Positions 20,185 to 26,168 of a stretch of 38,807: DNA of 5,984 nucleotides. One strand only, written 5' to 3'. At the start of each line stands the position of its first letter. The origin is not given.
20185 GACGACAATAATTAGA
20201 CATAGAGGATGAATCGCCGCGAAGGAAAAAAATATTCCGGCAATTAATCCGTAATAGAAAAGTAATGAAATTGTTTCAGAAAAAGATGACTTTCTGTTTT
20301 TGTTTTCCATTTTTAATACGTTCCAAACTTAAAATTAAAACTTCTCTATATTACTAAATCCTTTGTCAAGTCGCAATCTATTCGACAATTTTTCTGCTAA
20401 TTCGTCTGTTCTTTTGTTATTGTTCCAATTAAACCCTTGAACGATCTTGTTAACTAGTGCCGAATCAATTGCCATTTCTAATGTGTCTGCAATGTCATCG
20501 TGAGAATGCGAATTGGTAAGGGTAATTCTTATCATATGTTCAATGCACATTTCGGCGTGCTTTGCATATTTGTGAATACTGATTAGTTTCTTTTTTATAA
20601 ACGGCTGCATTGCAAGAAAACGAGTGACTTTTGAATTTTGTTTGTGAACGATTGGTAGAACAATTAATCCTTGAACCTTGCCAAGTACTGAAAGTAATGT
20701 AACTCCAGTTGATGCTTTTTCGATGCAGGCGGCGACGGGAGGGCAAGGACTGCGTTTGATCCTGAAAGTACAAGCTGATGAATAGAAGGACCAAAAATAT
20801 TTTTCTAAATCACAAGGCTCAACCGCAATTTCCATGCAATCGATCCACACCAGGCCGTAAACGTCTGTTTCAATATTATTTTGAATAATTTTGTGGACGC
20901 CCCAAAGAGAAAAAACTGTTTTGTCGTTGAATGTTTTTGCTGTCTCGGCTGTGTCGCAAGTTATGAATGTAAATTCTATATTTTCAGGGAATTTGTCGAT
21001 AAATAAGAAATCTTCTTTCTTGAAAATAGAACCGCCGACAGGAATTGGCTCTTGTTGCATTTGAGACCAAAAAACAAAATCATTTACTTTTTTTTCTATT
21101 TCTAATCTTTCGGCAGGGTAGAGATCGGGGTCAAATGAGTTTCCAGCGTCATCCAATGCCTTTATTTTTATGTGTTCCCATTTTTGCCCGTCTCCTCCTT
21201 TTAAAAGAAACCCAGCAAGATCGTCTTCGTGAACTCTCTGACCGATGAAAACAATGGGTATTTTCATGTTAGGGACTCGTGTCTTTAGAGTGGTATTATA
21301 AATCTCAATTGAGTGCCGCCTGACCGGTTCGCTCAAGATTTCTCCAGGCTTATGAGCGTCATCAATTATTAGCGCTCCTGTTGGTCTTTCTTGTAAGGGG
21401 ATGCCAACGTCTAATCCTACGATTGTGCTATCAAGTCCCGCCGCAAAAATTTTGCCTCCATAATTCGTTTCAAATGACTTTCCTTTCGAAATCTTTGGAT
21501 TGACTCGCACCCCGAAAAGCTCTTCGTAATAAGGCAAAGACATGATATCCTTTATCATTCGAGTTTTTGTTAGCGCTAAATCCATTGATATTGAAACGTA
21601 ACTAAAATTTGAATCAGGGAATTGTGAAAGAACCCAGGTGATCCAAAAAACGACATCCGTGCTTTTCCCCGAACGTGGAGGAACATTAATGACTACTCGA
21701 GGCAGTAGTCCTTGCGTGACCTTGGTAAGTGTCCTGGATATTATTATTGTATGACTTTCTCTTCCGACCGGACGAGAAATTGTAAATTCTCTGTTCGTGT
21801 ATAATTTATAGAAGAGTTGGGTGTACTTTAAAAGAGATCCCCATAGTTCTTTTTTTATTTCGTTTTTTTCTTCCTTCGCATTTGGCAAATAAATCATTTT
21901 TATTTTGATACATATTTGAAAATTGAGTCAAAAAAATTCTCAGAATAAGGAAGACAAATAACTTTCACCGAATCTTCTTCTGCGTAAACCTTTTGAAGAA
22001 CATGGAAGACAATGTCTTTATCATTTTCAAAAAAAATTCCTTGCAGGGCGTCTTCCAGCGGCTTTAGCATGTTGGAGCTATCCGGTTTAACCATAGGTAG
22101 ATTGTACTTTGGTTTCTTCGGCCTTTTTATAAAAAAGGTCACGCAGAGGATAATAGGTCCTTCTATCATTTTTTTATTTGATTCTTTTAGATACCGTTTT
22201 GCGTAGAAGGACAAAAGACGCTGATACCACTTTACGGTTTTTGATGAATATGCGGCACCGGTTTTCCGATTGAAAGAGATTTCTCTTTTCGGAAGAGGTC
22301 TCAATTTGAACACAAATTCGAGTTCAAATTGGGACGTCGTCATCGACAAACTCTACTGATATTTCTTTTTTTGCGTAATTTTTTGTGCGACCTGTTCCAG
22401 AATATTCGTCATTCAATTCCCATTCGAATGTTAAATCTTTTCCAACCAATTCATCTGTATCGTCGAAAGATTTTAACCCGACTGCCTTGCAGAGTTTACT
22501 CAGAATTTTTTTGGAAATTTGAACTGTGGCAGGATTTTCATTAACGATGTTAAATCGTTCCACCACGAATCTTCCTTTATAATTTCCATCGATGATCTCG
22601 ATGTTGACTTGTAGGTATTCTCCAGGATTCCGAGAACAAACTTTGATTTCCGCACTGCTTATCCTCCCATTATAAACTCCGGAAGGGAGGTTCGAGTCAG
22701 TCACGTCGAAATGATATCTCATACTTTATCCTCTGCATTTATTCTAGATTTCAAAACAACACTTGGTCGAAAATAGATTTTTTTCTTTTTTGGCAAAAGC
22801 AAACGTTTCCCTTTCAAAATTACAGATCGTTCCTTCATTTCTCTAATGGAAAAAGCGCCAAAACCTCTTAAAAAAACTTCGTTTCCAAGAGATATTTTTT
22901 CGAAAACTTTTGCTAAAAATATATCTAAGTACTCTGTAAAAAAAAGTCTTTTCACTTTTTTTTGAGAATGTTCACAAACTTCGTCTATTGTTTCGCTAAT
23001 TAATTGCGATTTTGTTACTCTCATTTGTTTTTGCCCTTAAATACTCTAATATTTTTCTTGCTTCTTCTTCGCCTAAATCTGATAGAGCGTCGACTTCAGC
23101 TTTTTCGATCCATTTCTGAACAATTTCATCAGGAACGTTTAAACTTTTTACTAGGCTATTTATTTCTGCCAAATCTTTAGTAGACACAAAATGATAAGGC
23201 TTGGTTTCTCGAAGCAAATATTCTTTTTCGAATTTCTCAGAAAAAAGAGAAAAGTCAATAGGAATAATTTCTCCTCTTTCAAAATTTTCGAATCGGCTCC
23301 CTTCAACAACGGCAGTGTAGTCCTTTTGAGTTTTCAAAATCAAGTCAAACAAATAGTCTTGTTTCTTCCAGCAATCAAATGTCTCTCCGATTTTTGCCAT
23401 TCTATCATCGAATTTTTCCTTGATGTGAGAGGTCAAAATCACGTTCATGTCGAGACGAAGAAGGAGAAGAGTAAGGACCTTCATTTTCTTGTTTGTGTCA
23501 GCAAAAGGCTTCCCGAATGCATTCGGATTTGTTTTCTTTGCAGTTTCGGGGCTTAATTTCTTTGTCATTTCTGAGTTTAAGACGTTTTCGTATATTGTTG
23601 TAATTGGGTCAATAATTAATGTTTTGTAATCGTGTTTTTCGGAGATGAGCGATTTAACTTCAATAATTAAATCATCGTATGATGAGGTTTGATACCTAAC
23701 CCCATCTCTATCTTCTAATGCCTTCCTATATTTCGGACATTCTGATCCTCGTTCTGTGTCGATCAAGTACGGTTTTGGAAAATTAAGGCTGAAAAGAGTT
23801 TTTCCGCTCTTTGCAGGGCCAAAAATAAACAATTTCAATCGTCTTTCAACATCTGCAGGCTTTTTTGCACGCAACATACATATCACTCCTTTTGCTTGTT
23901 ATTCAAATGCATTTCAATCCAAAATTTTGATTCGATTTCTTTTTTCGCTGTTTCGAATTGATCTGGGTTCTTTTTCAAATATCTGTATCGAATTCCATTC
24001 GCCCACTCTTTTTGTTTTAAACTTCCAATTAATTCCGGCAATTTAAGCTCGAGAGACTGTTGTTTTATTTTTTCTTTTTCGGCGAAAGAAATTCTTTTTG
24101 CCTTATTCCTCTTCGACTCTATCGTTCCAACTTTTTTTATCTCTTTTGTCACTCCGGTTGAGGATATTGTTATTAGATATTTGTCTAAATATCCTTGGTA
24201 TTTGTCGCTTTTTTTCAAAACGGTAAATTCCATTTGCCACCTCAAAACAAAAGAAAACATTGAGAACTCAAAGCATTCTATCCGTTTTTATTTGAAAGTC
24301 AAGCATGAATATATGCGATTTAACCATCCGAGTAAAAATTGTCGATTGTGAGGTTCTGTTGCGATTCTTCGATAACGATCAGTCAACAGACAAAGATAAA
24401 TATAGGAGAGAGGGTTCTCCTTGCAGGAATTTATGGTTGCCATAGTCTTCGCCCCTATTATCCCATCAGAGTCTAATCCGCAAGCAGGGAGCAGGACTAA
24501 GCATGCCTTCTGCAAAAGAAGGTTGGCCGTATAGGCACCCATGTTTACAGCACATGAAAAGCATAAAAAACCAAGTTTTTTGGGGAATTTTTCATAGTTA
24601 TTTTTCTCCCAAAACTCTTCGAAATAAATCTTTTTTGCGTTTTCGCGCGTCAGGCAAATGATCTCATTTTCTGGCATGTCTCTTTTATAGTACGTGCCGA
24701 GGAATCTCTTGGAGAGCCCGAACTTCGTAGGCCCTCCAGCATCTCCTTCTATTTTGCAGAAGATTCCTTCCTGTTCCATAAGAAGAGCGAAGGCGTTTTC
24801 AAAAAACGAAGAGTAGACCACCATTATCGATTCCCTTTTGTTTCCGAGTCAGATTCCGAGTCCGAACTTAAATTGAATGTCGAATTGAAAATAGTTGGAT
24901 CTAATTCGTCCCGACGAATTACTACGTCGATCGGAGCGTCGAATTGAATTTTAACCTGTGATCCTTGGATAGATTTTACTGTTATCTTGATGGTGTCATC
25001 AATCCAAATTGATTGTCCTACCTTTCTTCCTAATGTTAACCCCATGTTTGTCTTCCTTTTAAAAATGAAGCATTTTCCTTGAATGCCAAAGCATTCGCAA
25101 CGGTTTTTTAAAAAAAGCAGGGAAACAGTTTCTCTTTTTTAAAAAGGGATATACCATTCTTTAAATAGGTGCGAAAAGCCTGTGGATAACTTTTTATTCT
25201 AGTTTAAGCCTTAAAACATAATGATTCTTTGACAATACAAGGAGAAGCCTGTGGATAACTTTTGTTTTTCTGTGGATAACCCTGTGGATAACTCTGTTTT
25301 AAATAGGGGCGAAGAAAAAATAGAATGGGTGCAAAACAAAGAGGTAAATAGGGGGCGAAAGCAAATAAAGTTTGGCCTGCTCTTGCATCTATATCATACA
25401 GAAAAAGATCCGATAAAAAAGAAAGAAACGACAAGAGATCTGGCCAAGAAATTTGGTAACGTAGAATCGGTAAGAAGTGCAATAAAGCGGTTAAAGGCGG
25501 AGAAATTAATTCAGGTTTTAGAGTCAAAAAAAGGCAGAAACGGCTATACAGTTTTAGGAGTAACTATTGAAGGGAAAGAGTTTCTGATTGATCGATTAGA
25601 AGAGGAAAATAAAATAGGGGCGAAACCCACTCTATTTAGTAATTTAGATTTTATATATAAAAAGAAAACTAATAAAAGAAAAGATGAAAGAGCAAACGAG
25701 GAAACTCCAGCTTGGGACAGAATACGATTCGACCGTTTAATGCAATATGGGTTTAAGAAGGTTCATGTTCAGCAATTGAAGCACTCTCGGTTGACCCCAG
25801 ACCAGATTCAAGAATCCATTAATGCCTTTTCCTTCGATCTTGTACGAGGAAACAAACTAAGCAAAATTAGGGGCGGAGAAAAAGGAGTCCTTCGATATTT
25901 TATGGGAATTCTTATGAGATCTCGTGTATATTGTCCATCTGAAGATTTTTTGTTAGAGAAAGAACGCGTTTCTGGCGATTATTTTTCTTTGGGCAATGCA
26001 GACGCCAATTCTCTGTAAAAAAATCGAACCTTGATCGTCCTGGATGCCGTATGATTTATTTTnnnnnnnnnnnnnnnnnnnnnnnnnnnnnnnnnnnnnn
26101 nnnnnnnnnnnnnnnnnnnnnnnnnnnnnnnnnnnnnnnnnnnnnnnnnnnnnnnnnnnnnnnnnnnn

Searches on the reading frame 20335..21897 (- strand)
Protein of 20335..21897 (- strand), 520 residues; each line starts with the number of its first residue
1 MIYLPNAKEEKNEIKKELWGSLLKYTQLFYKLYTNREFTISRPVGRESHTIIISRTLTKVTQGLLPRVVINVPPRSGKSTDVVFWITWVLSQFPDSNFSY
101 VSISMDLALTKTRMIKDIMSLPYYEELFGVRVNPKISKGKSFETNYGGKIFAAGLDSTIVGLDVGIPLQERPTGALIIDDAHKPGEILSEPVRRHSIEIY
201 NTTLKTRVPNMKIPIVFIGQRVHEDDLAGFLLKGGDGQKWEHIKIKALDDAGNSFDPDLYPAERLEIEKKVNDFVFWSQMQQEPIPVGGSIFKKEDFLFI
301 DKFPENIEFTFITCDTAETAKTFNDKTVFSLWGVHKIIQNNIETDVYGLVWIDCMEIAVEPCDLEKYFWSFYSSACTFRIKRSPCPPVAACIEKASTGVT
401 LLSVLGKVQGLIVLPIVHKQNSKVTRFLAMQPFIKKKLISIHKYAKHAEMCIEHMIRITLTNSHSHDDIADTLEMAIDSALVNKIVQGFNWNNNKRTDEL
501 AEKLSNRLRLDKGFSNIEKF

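Call 10: search_protein_families(library=phrogs, proteins=[window:20335-21897:-], max_evalue=0.001)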
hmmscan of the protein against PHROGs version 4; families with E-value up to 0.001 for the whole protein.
window:20335-21897:- (520 aa): 4 families
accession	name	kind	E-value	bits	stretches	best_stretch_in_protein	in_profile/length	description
phrog_38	-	head and packaging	3.4e-68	232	1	6-485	252-708/760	terminase large subunit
phrog_4758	-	head and packaging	4e-40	138.7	1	37-252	27-240/243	terminase large subunit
phrog_5573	-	head and packaging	1.5e-19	71.4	1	237-483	9-237/250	terminase large subunit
phrog_30251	-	head and packaging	4.5e-06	26.2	1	68-318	58-315/799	terminase large subunit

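Call 11: search_protein_families(library=pfam, proteins=[window:20335-21897:-], max_evalue=0.001)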
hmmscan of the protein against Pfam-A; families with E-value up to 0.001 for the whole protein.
window:20335-21897:- (520 aa): 0 families

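Call 13: find_related_loci(query=window:20335-21897:-, collection=viral_contigs, flank=10000)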
Query window:20335-21897:- (520 aa) in viral_contigs; peptide patterns used: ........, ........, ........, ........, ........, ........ (x = any residue, [..] = any of these).
12 stretches matched a pattern; 2 encode a relative of the query (tblastn E <= 1e-3); 2 distinct loci.
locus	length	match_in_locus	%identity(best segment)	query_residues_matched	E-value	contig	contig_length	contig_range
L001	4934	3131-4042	21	164-480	1e-6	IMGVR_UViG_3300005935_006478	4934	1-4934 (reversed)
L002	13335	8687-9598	21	164-480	1e-6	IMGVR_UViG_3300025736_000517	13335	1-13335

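Call 16: find_encoding_contigs(protein=window:20335-21897:-, flank=10000, max_places=10)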
Protein window:20335-21897:- (520 aa): 2 contigs read that carry it; 2 places shown.
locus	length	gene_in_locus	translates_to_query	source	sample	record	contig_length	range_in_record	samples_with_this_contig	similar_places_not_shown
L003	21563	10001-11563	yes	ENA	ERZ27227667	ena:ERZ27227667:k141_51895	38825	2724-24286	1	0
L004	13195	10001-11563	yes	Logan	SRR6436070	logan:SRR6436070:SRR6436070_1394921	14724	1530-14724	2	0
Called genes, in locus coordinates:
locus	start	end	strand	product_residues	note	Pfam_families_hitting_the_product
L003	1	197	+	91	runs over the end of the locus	-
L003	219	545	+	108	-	-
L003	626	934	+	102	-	-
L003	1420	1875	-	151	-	-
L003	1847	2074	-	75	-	-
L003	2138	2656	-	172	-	-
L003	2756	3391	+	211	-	-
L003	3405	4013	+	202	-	-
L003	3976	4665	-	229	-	-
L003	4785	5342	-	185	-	-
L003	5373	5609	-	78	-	-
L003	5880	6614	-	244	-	-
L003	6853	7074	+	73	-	PF02599:CsrA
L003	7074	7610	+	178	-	PF05838:Glyco_hydro_108, PF09374:PG_binding_3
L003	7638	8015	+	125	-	-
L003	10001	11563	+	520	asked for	-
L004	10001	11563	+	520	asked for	-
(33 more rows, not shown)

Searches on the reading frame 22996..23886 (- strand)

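Call 10: search_protein_families(library=phrogs, proteins=[window:22996-23886:-], max_evalue=0.001)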
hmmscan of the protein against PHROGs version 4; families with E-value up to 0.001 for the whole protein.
window:22996-23886:- (296 aa): 2 families
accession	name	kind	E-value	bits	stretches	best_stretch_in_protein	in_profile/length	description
phrog_124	-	DNA, RNA and nucleotide metabolism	4.9e-19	70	1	7-162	34-178/382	Sak4-like ssDNA annealing protein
phrog_1366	-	unknown function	6.1e-16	59.8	1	4-287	2-294/307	-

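Call 11: search_protein_families(library=pfam, proteins=[window:22996-23886:-], max_evalue=0.001)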
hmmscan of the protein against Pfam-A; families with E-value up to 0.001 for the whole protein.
window:22996-23886:- (296 aa): 1 family
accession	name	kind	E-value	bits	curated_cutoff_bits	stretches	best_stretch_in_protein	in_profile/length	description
PF13479.12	AAA_24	-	8e-20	72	27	1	17-165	3-140/195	AAA domain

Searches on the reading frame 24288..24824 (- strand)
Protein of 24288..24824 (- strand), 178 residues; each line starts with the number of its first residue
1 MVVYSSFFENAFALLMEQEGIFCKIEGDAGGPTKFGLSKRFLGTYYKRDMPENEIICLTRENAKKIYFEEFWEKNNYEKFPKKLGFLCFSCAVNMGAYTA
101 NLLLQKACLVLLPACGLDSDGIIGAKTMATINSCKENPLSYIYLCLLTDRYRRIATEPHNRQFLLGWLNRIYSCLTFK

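Call 76: search_dna_similar(query=window:24288-24824:-, collection=phages, mode=protein, max_rows=12)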
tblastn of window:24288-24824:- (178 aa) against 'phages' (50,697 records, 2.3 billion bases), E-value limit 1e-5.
Records with a match: 119; places in all: 119; records where one place covers at least 80% of the query: 104.
Best place of each record, by identity: <60% 119.
By first word of the organism name: Vibrio 32; Acinetobacter 12; Edwardsiella 6; Pseudomonas 5; Bordetella 5; Caudoviricetes 5; Yersinia 5; Bacteriophage 5; Stenotrophomonas 5; Cellulophaga 4; and 20 more.
By host as written in the record: - 23; Vibrio lentus 12; Vibrio sp. 9; Acinetobacter baumannii 7; Stenotrophomonas maltophilia 4; Vibrio splendidus 3; Helicobacter cinaedi 3; Klebsiella pneumoniae 2; and 42 more.
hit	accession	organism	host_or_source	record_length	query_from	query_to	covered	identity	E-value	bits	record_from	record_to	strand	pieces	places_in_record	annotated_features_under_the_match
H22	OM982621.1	Pseudomonas phage Astolliot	Pseudomonas syringae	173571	6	173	94%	34.7%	3e-17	84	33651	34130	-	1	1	hypothetical protein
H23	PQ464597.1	Pseudomonas phage Milchi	Pseudomonas poae Z9_5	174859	6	173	94%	33.5%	2e-16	81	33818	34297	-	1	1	endolysin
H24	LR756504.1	uncultured phage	metagenomic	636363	2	170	95%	32.2%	4e-19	89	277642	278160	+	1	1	record has no annotation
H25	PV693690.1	Acinetobacter phage AB_NC1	Acinetobacter baumannii XH386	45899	8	175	94%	32.4%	3e-12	69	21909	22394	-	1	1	putative endolysin | hypothetical protein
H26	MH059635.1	Dickeya phage Amaethon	Dickeya dadantii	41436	8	175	94%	31.8%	3e-12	69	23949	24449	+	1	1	putative glycosyl hydrolase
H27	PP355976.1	Acinetobacter phage vB_AbaM_YNAF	Acinetobacter baumannii ST2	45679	8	175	94%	31.8%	2e-12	70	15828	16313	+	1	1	endolysin | HNH endonuclease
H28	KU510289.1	Acinetobacter phage LZ35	Acinetobacter baumannii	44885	8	175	94%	31.8%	6e-12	69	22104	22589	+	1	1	putative lysozyme family protein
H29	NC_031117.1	Acinetobacter phage LZ35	Acinetobacter baumannii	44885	8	175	94%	31.8%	6e-12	69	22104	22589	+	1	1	endolysin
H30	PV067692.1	Acinetobacter phage Acba_21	Acinetobacter baumannii 14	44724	8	175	94%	31.8%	8e-12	68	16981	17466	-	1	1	hypothetical protein (x2)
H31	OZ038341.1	Acinetobacter phage vB_AbaM_Highwayman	-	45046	8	175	94%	31.8%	8e-12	68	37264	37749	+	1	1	endolysin | hypothetical protein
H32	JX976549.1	Acinetobacter phage vB_AbaM-IME-AB2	Acinetobacter baumannii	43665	8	175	94%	31.8%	1e-11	68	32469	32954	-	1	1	putative lysozyme family protein | hypothetical protein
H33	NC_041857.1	Acinetobacter phage vB_AbaM-IME-AB2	Acinetobacter baumannii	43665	8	175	94%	31.8%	1e-11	68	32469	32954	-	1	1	endolysin | hypothetical protein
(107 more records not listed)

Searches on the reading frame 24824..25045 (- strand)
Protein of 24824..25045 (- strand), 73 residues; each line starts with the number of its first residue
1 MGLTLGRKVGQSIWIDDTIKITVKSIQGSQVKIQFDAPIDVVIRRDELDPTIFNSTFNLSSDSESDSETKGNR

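Call 77: search_dna_similar(query=window:24824-25045:-, collection=plasmids, mode=protein, max_rows=12)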
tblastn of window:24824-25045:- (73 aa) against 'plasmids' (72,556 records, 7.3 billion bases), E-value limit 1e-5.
Records with a match: 15; places in all: 15; records where one place covers at least 80% of the query: 1.
Best place of each record, by identity: <60% 15.
By first word of the organism name: Legionella 13; Marinobacter 2.
By predicted mobility (MOB-suite, as given by PLSDB): conjugative 15.
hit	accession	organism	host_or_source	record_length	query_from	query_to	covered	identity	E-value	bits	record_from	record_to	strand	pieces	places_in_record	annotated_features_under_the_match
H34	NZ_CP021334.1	Marinobacter salarius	pure culture,Lava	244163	1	71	97%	38.0%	3e-6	49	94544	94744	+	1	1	carbon storage regulator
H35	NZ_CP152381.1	Marinobacter sp. SBY-1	mixed culture,aerobic biological filter ...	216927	1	54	74%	48.1%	4e-6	49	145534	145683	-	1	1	carbon storage regulator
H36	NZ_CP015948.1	Legionella pneumophila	Isolate,environmental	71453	3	55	73%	45.3%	2e-7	53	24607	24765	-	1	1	csrA: carbon storage regulator CsrA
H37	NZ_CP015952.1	Legionella pneumophila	Isolate,environmental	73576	3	55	73%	45.3%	2e-7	53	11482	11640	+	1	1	csrA: carbon storage regulator CsrA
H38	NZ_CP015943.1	Legionella pneumophila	Isolate,clinical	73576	3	55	73%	45.3%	2e-7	53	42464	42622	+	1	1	csrA: carbon storage regulator CsrA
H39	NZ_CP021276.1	Legionella pneumophila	Homo sapiens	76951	3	55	73%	45.3%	2e-7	53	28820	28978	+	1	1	csrA: carbon storage regulator CsrA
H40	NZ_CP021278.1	Legionella pneumophila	Homo sapiens,sputum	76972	3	55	73%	45.3%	2e-7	53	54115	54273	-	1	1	csrA: carbon storage regulator CsrA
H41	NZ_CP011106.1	Legionella pneumophila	Homo sapiens,sputum sample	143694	3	52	68%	46.0%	6e-7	51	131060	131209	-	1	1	csrA: carbon storage regulator CsrA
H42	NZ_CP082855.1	Legionella anisa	-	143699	3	52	68%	46.0%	6e-7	51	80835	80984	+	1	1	csrA: carbon storage regulator CsrA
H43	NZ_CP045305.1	Legionella longbeachae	Homo sapiens,Sputum sample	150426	3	52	68%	46.0%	6e-7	51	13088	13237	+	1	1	csrA: carbon storage regulator CsrA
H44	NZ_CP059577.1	Legionella sp. PC997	Biofilm - potable water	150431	3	52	68%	46.0%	6e-7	51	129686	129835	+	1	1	csrA: carbon storage regulator CsrA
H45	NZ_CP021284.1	Legionella pneumophila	Homo sapiens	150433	3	52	68%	46.0%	6e-7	51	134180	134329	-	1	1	csrA: carbon storage regulator CsrA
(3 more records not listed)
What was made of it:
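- The phage CsrA homologue matches almost only CsrA paralogues on Legionella conjugative plasmids, 13 of 15 records (call 77).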

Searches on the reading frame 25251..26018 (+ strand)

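Call 24: search_protein_families(library=phrogs, proteins=[window:25251-26018:+], max_evalue=0.01)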
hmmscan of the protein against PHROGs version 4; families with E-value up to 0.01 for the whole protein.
window:25251-26018:+ (255 aa): 0 families

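Call 47: search_protein_families(library=pfam, proteins=[window:25251-26018:+], max_evalue=0.01)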
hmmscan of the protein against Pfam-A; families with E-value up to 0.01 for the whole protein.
window:25251-26018:+ (255 aa): 2 families
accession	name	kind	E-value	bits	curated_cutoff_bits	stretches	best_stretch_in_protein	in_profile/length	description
PF25121.1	RRM_ESF1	-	0.00032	21.1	27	1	79-171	12-97/151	ESF1 RRM domain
PF14502.12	HTH_41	-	0.0017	18.2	25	1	60-100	8-47/48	Helix-turn-helix domain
